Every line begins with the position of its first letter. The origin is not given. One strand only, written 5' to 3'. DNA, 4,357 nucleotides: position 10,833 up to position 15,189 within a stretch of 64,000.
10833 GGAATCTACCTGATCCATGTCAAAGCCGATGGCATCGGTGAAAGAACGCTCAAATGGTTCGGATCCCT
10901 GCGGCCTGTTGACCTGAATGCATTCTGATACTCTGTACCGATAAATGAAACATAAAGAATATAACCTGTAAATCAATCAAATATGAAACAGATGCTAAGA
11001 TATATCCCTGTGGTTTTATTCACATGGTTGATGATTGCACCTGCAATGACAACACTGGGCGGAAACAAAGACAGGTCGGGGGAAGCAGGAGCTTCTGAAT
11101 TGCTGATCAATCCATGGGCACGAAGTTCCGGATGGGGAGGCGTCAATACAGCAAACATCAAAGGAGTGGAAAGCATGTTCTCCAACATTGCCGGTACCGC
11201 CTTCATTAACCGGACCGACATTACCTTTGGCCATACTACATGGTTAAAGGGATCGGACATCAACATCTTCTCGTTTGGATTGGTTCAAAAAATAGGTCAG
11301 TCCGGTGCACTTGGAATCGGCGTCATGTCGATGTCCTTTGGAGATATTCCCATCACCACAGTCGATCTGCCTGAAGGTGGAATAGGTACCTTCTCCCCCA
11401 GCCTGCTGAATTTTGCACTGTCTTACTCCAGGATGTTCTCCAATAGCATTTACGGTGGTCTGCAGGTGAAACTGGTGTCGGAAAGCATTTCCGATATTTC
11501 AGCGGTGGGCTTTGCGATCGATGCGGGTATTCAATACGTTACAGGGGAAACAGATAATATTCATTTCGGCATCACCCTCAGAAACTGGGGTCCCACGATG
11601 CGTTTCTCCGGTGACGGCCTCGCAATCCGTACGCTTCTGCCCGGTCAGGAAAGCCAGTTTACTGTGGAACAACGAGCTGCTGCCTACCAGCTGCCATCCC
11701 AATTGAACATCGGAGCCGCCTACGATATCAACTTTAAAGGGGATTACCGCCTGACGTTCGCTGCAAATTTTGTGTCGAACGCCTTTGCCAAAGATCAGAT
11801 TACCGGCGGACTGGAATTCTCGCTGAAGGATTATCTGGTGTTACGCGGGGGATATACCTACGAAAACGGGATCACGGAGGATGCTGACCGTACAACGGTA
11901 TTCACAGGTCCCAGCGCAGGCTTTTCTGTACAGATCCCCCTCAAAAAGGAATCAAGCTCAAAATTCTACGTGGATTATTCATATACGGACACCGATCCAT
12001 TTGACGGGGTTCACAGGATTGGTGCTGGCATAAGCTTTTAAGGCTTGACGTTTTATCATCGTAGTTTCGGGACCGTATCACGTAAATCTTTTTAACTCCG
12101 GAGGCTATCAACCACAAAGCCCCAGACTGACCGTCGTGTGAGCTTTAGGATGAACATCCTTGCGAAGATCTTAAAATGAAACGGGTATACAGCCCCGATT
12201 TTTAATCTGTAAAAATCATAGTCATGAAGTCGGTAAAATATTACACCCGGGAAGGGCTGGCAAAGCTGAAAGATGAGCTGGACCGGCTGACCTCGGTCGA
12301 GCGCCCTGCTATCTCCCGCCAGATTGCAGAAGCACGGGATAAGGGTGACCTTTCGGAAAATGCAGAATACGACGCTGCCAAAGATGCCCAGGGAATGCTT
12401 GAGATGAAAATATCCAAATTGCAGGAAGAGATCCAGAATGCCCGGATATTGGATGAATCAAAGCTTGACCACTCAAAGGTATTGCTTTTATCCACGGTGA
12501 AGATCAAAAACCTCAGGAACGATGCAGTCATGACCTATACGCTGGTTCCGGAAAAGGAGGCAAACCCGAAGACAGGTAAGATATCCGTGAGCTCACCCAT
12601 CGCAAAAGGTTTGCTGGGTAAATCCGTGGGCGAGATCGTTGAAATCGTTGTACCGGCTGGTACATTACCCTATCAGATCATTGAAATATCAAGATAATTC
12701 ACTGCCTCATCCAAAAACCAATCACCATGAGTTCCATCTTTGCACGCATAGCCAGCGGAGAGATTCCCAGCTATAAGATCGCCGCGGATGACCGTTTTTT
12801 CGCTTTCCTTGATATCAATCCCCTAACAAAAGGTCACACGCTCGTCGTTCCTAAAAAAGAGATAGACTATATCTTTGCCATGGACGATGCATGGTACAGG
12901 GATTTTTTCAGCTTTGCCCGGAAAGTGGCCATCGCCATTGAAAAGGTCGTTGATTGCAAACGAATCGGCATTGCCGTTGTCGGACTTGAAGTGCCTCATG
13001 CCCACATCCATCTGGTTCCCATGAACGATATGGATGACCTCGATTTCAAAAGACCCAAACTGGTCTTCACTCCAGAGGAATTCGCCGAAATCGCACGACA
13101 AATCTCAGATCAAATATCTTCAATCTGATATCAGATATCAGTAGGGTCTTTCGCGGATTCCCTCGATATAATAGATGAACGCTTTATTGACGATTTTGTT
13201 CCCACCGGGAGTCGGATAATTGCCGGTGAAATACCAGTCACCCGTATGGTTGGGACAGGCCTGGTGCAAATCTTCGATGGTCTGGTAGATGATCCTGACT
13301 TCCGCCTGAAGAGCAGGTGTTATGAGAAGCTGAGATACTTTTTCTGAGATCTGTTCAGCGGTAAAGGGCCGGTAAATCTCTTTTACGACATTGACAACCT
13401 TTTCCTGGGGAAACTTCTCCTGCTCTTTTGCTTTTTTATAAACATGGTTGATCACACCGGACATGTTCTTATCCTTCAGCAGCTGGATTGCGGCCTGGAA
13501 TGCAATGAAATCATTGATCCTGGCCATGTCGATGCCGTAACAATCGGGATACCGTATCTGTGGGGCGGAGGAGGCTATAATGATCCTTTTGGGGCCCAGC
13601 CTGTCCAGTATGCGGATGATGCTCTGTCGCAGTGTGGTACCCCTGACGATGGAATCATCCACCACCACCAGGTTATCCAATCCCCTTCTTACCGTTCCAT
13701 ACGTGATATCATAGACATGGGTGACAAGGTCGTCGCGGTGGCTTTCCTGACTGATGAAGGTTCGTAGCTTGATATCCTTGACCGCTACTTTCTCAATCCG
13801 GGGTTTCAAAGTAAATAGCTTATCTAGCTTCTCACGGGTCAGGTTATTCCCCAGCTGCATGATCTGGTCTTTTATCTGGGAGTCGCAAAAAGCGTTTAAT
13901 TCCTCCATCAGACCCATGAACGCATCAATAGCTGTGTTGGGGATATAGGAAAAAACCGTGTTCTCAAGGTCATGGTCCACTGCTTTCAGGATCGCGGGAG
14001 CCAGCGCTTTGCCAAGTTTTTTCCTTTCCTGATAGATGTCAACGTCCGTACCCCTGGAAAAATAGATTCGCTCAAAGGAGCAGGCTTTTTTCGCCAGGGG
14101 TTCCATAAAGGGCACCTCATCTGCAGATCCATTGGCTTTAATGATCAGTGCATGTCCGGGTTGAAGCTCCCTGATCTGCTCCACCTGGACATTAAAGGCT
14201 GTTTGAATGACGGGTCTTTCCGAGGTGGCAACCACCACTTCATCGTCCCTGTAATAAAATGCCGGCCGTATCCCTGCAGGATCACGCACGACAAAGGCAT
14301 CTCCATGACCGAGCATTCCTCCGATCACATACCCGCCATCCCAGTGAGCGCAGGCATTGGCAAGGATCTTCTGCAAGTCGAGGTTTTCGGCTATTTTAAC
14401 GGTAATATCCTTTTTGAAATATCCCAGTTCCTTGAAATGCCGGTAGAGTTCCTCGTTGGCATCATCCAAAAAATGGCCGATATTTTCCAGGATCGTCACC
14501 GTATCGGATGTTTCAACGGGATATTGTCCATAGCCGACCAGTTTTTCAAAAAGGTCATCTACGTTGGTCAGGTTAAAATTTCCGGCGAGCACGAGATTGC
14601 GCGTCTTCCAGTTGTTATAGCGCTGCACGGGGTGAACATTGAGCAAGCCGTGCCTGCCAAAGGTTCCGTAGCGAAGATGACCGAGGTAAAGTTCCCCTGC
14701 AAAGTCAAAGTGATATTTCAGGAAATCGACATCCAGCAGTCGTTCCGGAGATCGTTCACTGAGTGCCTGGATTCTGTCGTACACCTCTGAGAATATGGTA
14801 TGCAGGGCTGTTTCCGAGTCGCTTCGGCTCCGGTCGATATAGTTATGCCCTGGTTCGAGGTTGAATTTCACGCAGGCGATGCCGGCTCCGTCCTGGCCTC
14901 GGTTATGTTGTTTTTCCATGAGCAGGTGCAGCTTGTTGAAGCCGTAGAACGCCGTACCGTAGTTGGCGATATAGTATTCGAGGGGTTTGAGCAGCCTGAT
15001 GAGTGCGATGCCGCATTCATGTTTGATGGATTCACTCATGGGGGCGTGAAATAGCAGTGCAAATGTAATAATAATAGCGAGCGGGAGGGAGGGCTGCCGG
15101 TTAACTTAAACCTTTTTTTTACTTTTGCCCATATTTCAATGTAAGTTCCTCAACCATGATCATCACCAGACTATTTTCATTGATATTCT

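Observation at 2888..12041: Three-gene outer-membrane module: oversized TonB-receptor-like barrel + 1436-aa T9SS cargo + dedicated PorV/PorQ-like protein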

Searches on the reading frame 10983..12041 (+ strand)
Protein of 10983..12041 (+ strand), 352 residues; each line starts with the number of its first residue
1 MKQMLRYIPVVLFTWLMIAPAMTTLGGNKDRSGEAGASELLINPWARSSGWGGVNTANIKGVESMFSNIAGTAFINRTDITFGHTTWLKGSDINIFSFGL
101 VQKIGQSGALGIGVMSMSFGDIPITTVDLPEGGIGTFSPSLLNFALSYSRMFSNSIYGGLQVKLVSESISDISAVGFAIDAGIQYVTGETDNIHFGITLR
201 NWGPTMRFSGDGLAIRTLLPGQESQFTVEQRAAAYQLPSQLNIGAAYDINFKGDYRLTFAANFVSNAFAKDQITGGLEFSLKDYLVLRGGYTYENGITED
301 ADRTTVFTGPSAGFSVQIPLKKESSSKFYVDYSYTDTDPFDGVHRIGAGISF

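Call 3: search_protein_families(library=pfam, proteins=[window:10983-12041:+], max_evalue=0.01)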
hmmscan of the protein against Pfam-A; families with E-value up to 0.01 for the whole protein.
window:10983-12041:+ (352 aa): 2 families
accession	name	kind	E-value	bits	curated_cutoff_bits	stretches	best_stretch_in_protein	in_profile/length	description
PF11751.14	PorP_SprF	-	5.1e-06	26.7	22.3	1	138-334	78-252/273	Type IX secretion system membrane protein PorP/SprF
PF03687.19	UPF0164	-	1.8e-05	24.1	21.4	1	32-114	36-113/325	Uncharacterised protein family (UPF0164)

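Call 4: search_protein_families(library=ncbifam, proteins=[window:10983-12041:+], max_evalue=0.01)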
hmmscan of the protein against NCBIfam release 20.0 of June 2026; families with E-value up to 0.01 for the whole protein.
window:10983-12041:+ (352 aa): 5 families
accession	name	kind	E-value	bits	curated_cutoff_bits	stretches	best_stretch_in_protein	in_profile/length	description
NF033709.1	PorV_fam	subfamily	3.4e-43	148.5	90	1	37-352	4-326/326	PorV/PorQ family protein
NF033711.1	T9SS_PorQ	equivalog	1.5e-20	73.5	220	1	42-205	31-190/335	type IX secretion system protein PorQ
NF033710.1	T9SS_OM_PorV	equivalog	1.1e-17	64.3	250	1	28-262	17-244/367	type IX secretion system outer membrane channel protein PorV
NF052325.1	PorVQ2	equivalog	5.4e-13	48.6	325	1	46-336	36-334/354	putative type IX sorting system protein PorV2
TIGR03519.1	T9SS_PorP_fam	subfamily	0.00029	20.4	90.55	1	137-335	94-274/292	PorP/SprF family type IX secretion system membrane protein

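Call 11: search_solved_structures(query=window:10983-12041:+, max_evalue=1)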
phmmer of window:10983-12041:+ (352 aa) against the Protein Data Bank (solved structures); distinct sequences matched with E-value up to 1: 1.
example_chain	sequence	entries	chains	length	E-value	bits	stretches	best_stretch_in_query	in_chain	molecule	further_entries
1a5z_A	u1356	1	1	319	0.15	14.3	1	32-109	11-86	L-LACTATE DEHYDROGENASE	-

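Call 71: search_solved_structures(query=A7, max_evalue=1, show_alignments=1)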
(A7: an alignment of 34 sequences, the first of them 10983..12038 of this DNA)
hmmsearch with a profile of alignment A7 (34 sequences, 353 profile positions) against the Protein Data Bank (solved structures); distinct sequences matched with E-value up to 1: 223 (the best 60 are shown).
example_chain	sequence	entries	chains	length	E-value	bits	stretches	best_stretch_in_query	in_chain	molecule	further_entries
6h3i_F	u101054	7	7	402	3e-16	62.7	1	12-217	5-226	PorV | Type IX secretion system protein PorV domain-containing protein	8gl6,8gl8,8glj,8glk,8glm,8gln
9vus_A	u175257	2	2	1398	0.0012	21.3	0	291-343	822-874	Soluble cytochrome b562,2-oxoglutarate receptor 1,Soluble cytochrome b562,2-oxoglutarate r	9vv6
8jbg_B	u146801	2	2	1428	0.0012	21.2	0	291-343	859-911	Neuromedin-K receptor (NK3R-pFastbac1) | NK3R-pFastbac1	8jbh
2ovs_A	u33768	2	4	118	0.063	15.5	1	190-261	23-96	L0044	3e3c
4kt5_A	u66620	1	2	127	0.064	15.5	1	189-261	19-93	GrlR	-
6z37_A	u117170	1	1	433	0.28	13.4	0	231-301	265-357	TodX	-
6z38_A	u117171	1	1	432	0.33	13.2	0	231-301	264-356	TodX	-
3brz_A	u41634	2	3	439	0.35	13.1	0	231-301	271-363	TodX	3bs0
9ujy_A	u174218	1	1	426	0.36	13.1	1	291-343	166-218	Maltose/maltodextrin-binding periplasmic protein,Egalitarian, isoform B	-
9man_D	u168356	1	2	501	0.42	12.8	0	291-343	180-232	Maltose/maltodextrin-binding periplasmic protein,Tetraspanin-12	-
3q25_A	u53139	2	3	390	0.44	12.8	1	291-343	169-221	Maltose-binding periplasmic protein/alpha-synuclein chimeric protein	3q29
4pe2_A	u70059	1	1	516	0.44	12.8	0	291-343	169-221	Maltose ABC transporter periplasmic protein,Prepilin-type N-terminal cleavage/methylation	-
3q27_A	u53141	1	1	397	0.45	12.8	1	291-343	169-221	Maltose-binding periplasmic protein/alpha-synuclein chimeric protein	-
7jhg_M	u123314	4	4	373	0.47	12.7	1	291-343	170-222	Maltodextrin-binding protein | Maltose/maltodextrin ABC transporter substrate-binding protein MalE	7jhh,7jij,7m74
28qm_A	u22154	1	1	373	0.48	12.7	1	291-343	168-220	Maltose-binding periplasmic protein,PigG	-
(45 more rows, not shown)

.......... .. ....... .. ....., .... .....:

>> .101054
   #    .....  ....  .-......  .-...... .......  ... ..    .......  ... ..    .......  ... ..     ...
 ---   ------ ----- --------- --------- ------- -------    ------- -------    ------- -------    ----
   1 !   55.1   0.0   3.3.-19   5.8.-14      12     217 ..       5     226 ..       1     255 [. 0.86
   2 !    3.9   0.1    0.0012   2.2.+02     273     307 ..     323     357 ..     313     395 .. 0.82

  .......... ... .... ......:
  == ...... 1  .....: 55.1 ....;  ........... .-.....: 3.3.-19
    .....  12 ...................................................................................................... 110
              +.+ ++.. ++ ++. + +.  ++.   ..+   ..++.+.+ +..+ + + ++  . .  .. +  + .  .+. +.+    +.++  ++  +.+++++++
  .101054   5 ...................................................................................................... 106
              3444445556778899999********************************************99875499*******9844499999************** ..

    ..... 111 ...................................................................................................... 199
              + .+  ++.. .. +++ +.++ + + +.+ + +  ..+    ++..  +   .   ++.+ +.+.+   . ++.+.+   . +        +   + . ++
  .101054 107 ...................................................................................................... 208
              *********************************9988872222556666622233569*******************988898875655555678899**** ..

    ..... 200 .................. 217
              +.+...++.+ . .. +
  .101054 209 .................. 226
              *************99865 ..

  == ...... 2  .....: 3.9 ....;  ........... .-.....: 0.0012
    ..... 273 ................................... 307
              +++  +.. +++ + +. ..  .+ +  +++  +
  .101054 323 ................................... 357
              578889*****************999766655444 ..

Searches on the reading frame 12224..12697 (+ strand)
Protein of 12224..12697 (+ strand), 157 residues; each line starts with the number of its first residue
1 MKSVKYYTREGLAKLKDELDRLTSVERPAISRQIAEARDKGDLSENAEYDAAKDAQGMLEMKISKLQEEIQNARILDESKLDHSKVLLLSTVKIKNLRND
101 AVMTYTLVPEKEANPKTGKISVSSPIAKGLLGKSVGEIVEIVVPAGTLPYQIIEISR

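Call 3: search_protein_families(library=pfam, proteins=[window:12224-12697:+], max_evalue=0.01)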
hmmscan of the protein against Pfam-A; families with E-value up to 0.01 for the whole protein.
window:12224-12697:+ (157 aa): 2 families
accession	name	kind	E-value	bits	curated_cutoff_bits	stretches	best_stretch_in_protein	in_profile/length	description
PF03449.20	GreA_GreB_N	-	1.5e-28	99.2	24.5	1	6-75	2-71/71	Transcription elongation factor, N-terminal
PF01272.25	GreA_GreB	-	2.4e-23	82.4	26.9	1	83-156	3-76/77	Transcription elongation factor, GreA/GreB, C-term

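Call 4: search_protein_families(library=ncbifam, proteins=[window:12224-12697:+], max_evalue=0.01)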
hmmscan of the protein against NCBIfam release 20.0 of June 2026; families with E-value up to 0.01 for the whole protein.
window:12224-12697:+ (157 aa): 13 families
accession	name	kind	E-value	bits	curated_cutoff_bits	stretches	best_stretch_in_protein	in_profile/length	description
NF001263.0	PRK00226.1-4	equivalog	1.6e-54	184.1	145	1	2-156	4-158/160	transcription elongation factor GreA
TIGR01462.1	greA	subfamily_domain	1.3e-52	177.8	139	1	7-156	2-151/151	transcription elongation factor GreA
NF001261.0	PRK00226.1-2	equivalog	2.2e-52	177.1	167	1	6-156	5-155/157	transcription elongation factor GreA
NF001264.0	PRK00226.1-5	equivalog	1.4e-48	164.7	180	1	8-156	7-156/158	transcription elongation factor GreA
NF011309.0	PRK14720.1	equivalog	2e-36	125.5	714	1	8-157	753-902/906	transcription elongation factor GreA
NF001260.0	PRK00226.1-1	equivalog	3.1e-33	114.7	234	1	7-156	8-157/160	transcription elongation factor GreA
NF002506.1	PRK01885.1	equivalog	4.6e-31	107.6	188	1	5-156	3-153/156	transcription elongation factor GreB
NF001262.0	PRK00226.1-3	equivalog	5.3e-26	91.3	161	1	3-147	5-150/165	transcription elongation factor GreA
TIGR01461.1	greB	equivalog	1.6e-25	89.6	171.05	1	5-155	3-152/156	transcription elongation factor GreB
NF004969.0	PRK06330.1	equivalog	1.6e-19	70.1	697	1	6-140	568-701/718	transcript cleavage factor/unknown domain fusion protein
NF004973.0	PRK06342.1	equivalog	6.4e-13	48.7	159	1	29-141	38-149/160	transcription elongation factor GreA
NF004396.0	PRK05753.1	equivalog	8.4e-13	48.3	109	1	58-147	27-116/137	nucleoside diphosphate kinase regulator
NF004548.0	PRK05892.1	equivalog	3.6e-06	27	126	1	13-155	14-154/158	nucleoside diphosphate kinase regulator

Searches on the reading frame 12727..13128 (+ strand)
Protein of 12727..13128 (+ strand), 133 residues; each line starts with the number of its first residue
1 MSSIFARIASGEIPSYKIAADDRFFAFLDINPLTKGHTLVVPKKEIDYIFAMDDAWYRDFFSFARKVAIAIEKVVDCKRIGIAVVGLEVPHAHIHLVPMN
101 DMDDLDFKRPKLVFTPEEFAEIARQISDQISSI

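Call 3: search_protein_families(library=pfam, proteins=[window:12727-13128:+], max_evalue=0.01)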
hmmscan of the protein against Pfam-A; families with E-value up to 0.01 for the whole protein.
window:12727-13128:+ (133 aa): 2 families
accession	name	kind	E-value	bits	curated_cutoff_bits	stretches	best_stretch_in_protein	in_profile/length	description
PF01230.28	HIT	-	8.4e-18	65.3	21.5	1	11-100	2-96/98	HIT domain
PF11969.13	DcpS_C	-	4e-07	30.9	24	1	3-98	2-101/114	Scavenger mRNA decapping enzyme C-term binding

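Call 4: search_protein_families(library=ncbifam, proteins=[window:12727-13128:+], max_evalue=0.01)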
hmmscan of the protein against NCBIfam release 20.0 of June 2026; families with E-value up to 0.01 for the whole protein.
window:12727-13128:+ (133 aa): 3 families
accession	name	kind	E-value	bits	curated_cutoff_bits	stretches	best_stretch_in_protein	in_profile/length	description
NF045834.1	M_plasma_HinT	exception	1.1e-15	58.4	130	1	4-99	1-101/102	histidine triad protein HinT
NF007965.0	PRK10687.1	equivalog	6.6e-06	26.2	206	1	3-99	5-107/119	purine nucleoside phosphoramidase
NF052622.1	ATPAdlTfActino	equivalog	8.7e-05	22.1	290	1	18-99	55-142/176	ATP adenylyltransferase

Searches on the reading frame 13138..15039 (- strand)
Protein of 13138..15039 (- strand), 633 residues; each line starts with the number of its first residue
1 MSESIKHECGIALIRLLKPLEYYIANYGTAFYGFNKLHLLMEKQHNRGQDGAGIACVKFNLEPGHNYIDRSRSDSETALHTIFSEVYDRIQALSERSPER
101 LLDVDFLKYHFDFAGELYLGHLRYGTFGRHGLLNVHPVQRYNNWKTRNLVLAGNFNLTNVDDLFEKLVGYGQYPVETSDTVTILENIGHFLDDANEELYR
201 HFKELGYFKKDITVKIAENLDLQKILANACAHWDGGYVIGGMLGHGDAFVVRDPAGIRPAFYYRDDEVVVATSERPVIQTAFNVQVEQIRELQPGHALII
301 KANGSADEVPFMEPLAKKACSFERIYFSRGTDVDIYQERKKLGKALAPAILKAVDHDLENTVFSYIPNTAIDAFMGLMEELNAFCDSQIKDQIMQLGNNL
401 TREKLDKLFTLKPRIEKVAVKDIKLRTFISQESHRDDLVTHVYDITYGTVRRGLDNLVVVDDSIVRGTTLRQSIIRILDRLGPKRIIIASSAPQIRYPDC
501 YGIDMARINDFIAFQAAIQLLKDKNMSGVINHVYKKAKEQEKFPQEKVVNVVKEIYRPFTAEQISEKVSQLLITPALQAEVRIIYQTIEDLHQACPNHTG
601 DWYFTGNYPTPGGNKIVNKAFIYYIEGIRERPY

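Call 3: search_protein_families(library=pfam, proteins=[window:13138-15039:-], max_evalue=0.01)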
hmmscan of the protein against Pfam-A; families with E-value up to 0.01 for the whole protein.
window:13138-15039:- (633 aa): 5 families
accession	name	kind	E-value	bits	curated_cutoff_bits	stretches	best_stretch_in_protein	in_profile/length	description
PF13522.11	GATase_6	-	2.7e-05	24.6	27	0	114-187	9-77/130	Glutamine amidotransferase domain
PF13537.11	GATase_7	-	8.6e-05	23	25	0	228-277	69-120/123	Glutamine amidotransferase domain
PF00156.33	Pribosyltran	-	0.002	17.9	26.3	0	456-491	89-123/158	Phosphoribosyl transferase domain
PF13230.11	GATase_4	-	0.0021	17.5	23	1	110-228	66-178/272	Glutamine amidotransferases class-II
PF00310.26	GATase_2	-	0.0036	16.6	19.9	1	226-302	321-396/420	Glutamine amidotransferases class-II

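Call 4: search_protein_families(library=ncbifam, proteins=[window:13138-15039:-], max_evalue=0.01)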
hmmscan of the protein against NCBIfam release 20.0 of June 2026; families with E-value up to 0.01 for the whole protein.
window:13138-15039:- (633 aa): 2 families
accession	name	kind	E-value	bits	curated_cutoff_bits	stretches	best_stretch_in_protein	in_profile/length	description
TIGR01134.1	purF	equivalog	1e-37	130.6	350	2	113-390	62-302/432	amidophosphoribosyltransferase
TIGR01536.1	asn_synth_AEB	equivalog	0.0035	16.4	267.1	1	228-288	115-176/517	asparagine synthase (glutamine-hydrolyzing)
